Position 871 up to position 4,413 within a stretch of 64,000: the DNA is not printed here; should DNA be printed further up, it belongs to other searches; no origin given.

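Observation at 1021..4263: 1080-aa SF2 helicase with a nuclease-like C-terminus occupying a whole 3.35-kb cassette: candidate single-gene antiphage system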

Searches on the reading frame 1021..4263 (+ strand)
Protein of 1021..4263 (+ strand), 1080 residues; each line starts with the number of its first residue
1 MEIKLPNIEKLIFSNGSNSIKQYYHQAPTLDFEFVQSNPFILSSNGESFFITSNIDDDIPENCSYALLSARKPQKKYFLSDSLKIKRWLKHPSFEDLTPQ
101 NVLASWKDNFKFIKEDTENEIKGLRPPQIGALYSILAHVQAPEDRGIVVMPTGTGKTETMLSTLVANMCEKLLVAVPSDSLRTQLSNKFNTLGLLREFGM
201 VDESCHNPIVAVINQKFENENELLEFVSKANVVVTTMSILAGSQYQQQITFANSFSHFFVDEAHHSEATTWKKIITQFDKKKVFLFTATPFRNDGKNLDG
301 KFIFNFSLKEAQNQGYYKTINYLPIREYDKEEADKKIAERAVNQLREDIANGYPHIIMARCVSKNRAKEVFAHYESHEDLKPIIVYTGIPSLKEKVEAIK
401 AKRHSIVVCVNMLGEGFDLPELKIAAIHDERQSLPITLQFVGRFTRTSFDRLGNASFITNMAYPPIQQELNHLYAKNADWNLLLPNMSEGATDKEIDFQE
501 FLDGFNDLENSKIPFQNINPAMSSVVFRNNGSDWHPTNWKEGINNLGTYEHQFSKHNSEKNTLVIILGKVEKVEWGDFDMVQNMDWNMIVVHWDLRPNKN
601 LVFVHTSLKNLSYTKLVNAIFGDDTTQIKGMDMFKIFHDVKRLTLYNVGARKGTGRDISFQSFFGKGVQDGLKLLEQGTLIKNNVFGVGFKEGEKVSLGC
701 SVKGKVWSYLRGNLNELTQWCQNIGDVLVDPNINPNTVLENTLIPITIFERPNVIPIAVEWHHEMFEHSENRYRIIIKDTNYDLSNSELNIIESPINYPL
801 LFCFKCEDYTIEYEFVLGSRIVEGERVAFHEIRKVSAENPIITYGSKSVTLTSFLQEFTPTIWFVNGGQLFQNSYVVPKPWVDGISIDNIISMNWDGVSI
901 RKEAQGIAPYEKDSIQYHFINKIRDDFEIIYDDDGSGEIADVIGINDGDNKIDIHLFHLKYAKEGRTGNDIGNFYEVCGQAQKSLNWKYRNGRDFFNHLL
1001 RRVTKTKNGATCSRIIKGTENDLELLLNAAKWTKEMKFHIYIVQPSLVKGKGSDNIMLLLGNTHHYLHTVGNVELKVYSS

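Call 4: search_protein_families(library=pfam, proteins=[window:1021-4263:+], max_evalue=0.1)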
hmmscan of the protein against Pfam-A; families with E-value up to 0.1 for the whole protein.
window:1021-4263:+ (1080 aa): 6 families
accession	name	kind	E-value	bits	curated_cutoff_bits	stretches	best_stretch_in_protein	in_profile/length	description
PF04851.21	ResIII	-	1.1e-26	94.1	22.5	1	123-292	3-164/164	Type III restriction enzyme, res subunit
PF00270.35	DEAD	-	2.4e-12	47.4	26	1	144-292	15-162/167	DEAD/DEAH box helicase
PF18766.7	SWI2_SNF2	-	4e-11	43.4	26.7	1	128-347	2-213/221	SWI2/SNF2 ATPase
PF00176.29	SNF2-rel_dom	-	7.6e-06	25.7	24.9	1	207-327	91-199/290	SNF2-related domain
PF00271.37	Helicase_C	-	0.00023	21.8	23.5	1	393-447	55-109/110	Helicase conserved C-terminal domain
PF13086.12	AAA_11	-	0.0034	17.6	27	0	218-269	179-229/257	AAA domain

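Call 5: search_protein_families(library=padloc, proteins=[window:1021-4263:+], max_evalue=0.1)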
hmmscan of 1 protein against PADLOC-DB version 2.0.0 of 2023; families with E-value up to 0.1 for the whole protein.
window:1021-4263:+ (1080 aa): 12 families
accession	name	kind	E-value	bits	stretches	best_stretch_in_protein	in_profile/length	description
PDLC02707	PbeA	-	8.3e-16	55.7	1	139-326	264-456/672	PbeA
PDLC02704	PbeA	-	2.3e-11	40.9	1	138-333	265-469/682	PbeA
PDLC02706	PbeA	-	8e-10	35.9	1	143-325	285-476/722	PbeA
PDLC01439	typeIV_DinG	-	1.5e-07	28.5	2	327-421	383-471/575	CAS-IV-A; associated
PDLC03659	mREase_IV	-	6.4e-07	25.6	1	252-304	333-390/945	Type IV methyl-directed restriction enzyme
PDLC03658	mREase_IV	-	8.3e-07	25.1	1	230-450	312-548/953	Type IV methyl-directed restriction enzyme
PDLC01252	Cas3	-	7.6e-06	23.6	1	147-386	3-225/324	CAS-I; effector_G3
PDLC00938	Cas3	-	0.0001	19.7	1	147-388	3-256/358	CRISPR-associated helicase Cas3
PDLC03597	REase_MTase_IIG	-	0.0001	18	1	115-185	159-233/1646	Type IIG restriction enzyme-methyltransferase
PDLC01323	Cas3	-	0.002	15.9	1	149-293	18-160/294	CAS-I-D; effector_G3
PDLC02703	PbeA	-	0.015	11.9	1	144-337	262-457/626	PbeA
PDLC04173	GajB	-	0.059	10.3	0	143-169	9-36/471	-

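Call 6: search_protein_families(library=ncbifam, proteins=[window:1021-4263:+], max_evalue=0.1)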
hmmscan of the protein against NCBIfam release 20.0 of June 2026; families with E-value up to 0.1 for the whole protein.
window:1021-4263:+ (1080 aa): 12 families
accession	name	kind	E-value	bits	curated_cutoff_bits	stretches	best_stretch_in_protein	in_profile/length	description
TIGR04095.1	dnd_restrict_1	equivalog_domain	7.6e-14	51.5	600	1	143-335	24-221/451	DNA phosphorothioation system restriction enzyme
NF053632.1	heli_RadD_YejH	equivalog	1.1e-11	43.8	720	2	304-448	207-343/573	DNA repair helicase RadD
NF046051.1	restrict_EcoAI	equivalog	4.7e-09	35.2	550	1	103-317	137-343/768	EcoAI/FtnUII family type I restriction enzme subunit R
NF003673.1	PRK05298.1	equivalog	1.2e-06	27.2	743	1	360-430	449-520/653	excinuclease ABC subunit UvrB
TIGR00631.1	uvrb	equivalog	3.8e-06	25.4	750.1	1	363-430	452-520/658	excinuclease ABC subunit UvrB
NF008521.0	PRK11448.1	equivalog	8.1e-05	20.8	729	1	107-193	398-487/1123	type I restriction-modification system endonuclease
TIGR01587.1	cas3_core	equivalog_domain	0.00038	19.7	102.45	1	147-388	3-256/358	CRISPR-associated helicase Cas3'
NF010337.0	PRK13766.1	equivalog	0.0012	17.1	610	1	136-266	23-144/781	Hef nuclease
NF045503.1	repair_heli_XPB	equivalog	0.0047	15.5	610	1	110-178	170-238/548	DNA repair helicase XPB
TIGR00603.1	rad25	subfamily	0.012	13.8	328.7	1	145-312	277-435/734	DNA repair helicase rad25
TIGR00595.1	priA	equivalog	0.039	12.5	230.35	0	152-357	6-206/509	replication restart helicase PriA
NF003426.0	PRK04914.1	equivalog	0.063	11.4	576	1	163-290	194-316/959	RNA polymerase-associated protein RapA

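Call 14: search_solved_structures(query=window:1021-4263:+, max_evalue=1)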
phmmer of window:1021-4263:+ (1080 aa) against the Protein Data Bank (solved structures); distinct sequences matched with E-value up to 1: 24.
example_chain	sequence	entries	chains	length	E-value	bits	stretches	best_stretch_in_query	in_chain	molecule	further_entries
7clg_A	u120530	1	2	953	4e-08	34.6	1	247-450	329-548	Putative helicase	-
6p4f_A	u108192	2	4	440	5.1e-06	27.7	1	142-190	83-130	DNA-dependent ATPase XPBII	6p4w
5tnu_A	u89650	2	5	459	6.1e-06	27.4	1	142-190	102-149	DNA-dependent ATPase XPBII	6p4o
6jde_B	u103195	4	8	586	7.7e-06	27.1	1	124-447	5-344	Putative DNA repair helicase RadD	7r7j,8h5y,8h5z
6p66_A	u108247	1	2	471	0.01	16.7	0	143-193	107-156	DNA repair protein RAD25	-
2fwr_A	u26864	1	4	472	0.011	16.7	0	143-193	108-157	DNA repair protein RAD25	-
9ga3_E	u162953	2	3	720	0.041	14.7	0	396-431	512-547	UvrABC system protein B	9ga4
6o8h_A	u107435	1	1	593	0.049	14.5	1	360-432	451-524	UvrABC system protein B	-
3h1t_A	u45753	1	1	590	0.053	14.4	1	255-318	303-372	Type I site-specific restriction-modification system, R (Restriction) subunit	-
6o8e_A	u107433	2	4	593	0.06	14.2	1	360-432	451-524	UvrABC system protein B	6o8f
6o8g_A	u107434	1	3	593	0.061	14.2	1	360-432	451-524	UvrABC system protein B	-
1d9z_A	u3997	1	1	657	0.076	13.9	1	360-432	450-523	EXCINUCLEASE UVRABC COMPONENT UVRB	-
1t5l_A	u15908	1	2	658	0.076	13.9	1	360-432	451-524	UvrABC system protein B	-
2fdc_A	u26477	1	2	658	0.076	13.9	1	360-432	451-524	UvrABC system protein B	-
1d9x_A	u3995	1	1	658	0.076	13.9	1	360-432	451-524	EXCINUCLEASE UVRABC COMPONENT UVRB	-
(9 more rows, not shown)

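Call 15: find_homologous_proteins(query=window:1021-4263:+)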
Query window:1021-4263:+ (1080 aa): 6889 proteins with E <= 0.001 among 8000 candidates; the best 120 are listed.
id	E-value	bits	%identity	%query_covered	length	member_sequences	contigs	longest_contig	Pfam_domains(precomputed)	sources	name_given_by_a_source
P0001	0.0e+0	2332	92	100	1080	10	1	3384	PF00270.36,PF00176.30,PF18766.8,PF04851.22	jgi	jgi:superfamily II DNA or RNA helicase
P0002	0.0e+0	2171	86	100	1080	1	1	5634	PF00270.36,PF18766.8,PF04851.22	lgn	-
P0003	0.0e+0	2124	83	100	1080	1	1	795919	PF00270.36,PF18766.8,PF04851.22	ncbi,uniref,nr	ncbi:DEAD/DEAH box helicase [[Muricauda] lutisoli]|uniref:DEAD/DEAH box helicase family protein n=1 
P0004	0.0e+0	2115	83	100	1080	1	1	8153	PF00270.36,PF18766.8,PF04851.22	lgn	-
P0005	0.0e+0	2103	83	100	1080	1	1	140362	PF00270.36,PF00176.30,PF18766.8,PF04851.22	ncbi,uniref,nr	ncbi:DEAD/DEAH box helicase family protein [uncultured Aquimarina sp.]|uniref:DEAD/DEAH box helicase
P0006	0.0e+0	2049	80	100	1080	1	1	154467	PF00270.36,PF00176.30,PF18766.8,PF04851.22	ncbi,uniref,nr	ncbi:DEAD/DEAH box helicase [Maribacter aquivivus]|uniref:DEAD/DEAH box helicase n=1 Tax=Maribacter 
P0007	0.0e+0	2033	80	100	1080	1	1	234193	PF00270.36,PF18766.8,PF04851.22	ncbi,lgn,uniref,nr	ncbi:DEAD/DEAH box helicase [Maribacter arcticus]|uniref:Superfamily II DNA or RNA helicase n=1 Tax=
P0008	0.0e+0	2023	80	100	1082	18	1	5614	PF00270.36,PF18766.8,PF04851.22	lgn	-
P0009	0.0e+0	2022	80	100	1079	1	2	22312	PF00270.36,PF00176.30,PF18766.8,PF04851.22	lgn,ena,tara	tara:strand:+ start:1350 stop:4589 length:3240 start_codon:yes stop_codon:yes gene_type:complete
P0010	0.0e+0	2017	80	100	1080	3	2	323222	PF00270.36,PF18766.8,PF04851.22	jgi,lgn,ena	-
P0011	0.0e+0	2007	79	99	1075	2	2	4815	PF00270.36,PF00176.30,PF18766.8,PF04851.22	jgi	-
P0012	0.0e+0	1988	79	100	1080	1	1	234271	PF00270.36,PF18766.8,PF04851.22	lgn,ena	-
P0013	0.0e+0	1987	79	100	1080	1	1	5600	PF00270.36,PF18766.8,PF04851.22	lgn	-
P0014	0.0e+0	1970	77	100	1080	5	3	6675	PF00270.36,PF18766.8,PF04851.22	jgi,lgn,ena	-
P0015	0.0e+0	1941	77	100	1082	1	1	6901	PF00270.36,PF18766.8,PF04851.22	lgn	-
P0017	0.0e+0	1932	76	100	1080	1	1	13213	PF00270.36,PF00176.30,PF18766.8,PF04851.22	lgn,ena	-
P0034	0.0e+0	1571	63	100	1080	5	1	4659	PF00270.36,PF18766.8,PF04851.22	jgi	jgi:superfamily II DNA or RNA helicase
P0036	0.0e+0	1562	64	100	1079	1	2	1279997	PF00270.36,PF18766.8,PF04851.22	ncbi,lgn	-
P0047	0.0e+0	1532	60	100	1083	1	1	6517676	PF00270.36,PF18766.8,PF04851.22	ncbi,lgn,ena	-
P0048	0.0e+0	1529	61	99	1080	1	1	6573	PF00270.36,PF18766.8,PF00271.38,PF04851.22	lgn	-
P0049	0.0e+0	1524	61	100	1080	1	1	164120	PF00270.36,PF18766.8,PF00271.38,PF04851.22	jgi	jgi:superfamily II DNA or RNA helicase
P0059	0.0e+0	1512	61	100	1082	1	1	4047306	PF00270.36,PF18766.8,PF04851.22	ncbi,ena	-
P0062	0.0e+0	1506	58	100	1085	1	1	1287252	PF00270.36,PF00176.30,PF18766.8,PF04851.22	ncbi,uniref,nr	ncbi:DEAD/DEAH box helicase [Dyadobacter sp. CY356]|uniref:DEAD/DEAH box helicase n=1 Tax=Dyadobacte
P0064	0.0e+0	1504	60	100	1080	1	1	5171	PF00270.36,PF00176.30,PF18766.8,PF00271.38,PF04851.22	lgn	-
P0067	0.0e+0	1501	59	100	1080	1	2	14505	PF00270.36,PF18766.8,PF04851.22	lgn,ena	-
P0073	0.0e+0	1497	60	100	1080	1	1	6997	PF00270.36,PF18766.8,PF04851.22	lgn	-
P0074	0.0e+0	1497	60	100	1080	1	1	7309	PF00270.36,PF18766.8,PF04851.22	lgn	-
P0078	0.0e+0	1496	60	100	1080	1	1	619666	PF00270.36,PF18766.8,PF00271.38,PF04851.22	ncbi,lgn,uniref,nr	ncbi:DEAD/DEAH box helicase [Flavobacterium phragmitis]|uniref:Superfamily II DNA or RNA helicase n=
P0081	0.0e+0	1494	59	100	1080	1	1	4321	PF00270.36,PF04851.22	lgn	-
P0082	0.0e+0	1492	59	100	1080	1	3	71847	PF00270.36,PF18766.8,PF00271.38,PF04851.22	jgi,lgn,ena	-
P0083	0.0e+0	1492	60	100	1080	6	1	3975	PF00270.36,PF18766.8,PF00271.38,PF04851.22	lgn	-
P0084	0.0e+0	1491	60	100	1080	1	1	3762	PF00270.36,PF18766.8,PF04851.22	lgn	-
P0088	0.0e+0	1489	60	100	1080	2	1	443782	PF00270.36,PF18766.8,PF00271.38,PF04851.22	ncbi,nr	ncbi:DNA/RNA helicase [Flavobacterium collinsii]|nr:DNA/RNA helicase [Flavobacterium collinsii]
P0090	0.0e+0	1488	59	100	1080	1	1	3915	PF00270.36,PF18766.8,PF00271.38,PF04851.22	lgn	-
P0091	0.0e+0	1488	59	100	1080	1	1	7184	PF00270.36,PF18766.8,PF00271.38,PF04851.22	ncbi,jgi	jgi:superfamily II DNA or RNA helicase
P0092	0.0e+0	1488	59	100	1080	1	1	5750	PF00270.36,PF18766.8,PF00271.38,PF04851.22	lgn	-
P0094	0.0e+0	1487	60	100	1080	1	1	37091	PF00270.36,PF18766.8,PF04851.22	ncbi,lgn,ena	ncbi:MAG: DEAD/DEAH box helicase family protein [Bacteroidota bacterium]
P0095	0.0e+0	1487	58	100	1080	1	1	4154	PF00270.36,PF18766.8,PF00271.38,PF04851.22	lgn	-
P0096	0.0e+0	1486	59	100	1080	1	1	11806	PF00270.36,PF18766.8,PF00271.38,PF04851.22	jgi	-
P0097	0.0e+0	1486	59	100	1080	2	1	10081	PF00270.36,PF18766.8,PF00271.38,PF04851.22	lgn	-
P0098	0.0e+0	1486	59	100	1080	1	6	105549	PF00270.36,PF18766.8,PF04851.22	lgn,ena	-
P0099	0.0e+0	1485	59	100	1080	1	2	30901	PF00270.36,PF18766.8,PF00271.38,PF04851.22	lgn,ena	-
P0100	0.0e+0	1485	59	100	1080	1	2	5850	PF00270.36,PF18766.8,PF00271.38,PF04851.22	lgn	-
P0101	0.0e+0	1484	59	100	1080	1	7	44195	PF00270.36,PF18766.8,PF04851.22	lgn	-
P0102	0.0e+0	1483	59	100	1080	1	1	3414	PF00270.36,PF18766.8,PF00271.38,PF04851.22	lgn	-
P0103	0.0e+0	1483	59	100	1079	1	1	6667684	PF00270.36,PF18766.8,PF04851.22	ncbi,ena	-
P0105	0.0e+0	1483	59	100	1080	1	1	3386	PF00270.36,PF00176.30,PF18766.8,PF00271.38,PF04851.22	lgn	-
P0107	0.0e+0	1482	60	100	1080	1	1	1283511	PF00270.36,PF18766.8,PF00271.38,PF04851.22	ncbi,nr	ncbi:MAG: DEAD/DEAH box helicase family protein [Chitinophagaceae bacterium]|nr:DEAD/DEAH box helica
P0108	0.0e+0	1482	59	100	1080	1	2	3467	PF00270.36,PF18766.8,PF00271.38,PF04851.22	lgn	-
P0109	0.0e+0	1482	59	100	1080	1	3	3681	PF00270.36,PF00176.30,PF18766.8,PF00271.38,PF04851.22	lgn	-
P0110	0.0e+0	1482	59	100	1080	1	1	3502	PF00270.36,PF18766.8,PF00271.38,PF04851.22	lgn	-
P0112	0.0e+0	1481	60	100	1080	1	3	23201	PF00270.36,PF18766.8,PF00271.38,PF04851.22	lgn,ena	-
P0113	0.0e+0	1481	59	100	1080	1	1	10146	PF00270.36,PF18766.8,PF00271.38,PF04851.22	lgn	-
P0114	0.0e+0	1481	59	100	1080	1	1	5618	PF00270.36,PF18766.8,PF04851.22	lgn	-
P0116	0.0e+0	1480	59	100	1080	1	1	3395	PF00270.36,PF18766.8,PF00271.38,PF04851.22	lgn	-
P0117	0.0e+0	1480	59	100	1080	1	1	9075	PF00270.36,PF00176.30,PF18766.8,PF00271.38,PF04851.22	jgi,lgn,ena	-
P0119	0.0e+0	1479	59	100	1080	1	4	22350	PF00270.36,PF18766.8,PF00271.38,PF04851.22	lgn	-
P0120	0.0e+0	1479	59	100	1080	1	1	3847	PF00270.36,PF18766.8,PF00271.38,PF04851.22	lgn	-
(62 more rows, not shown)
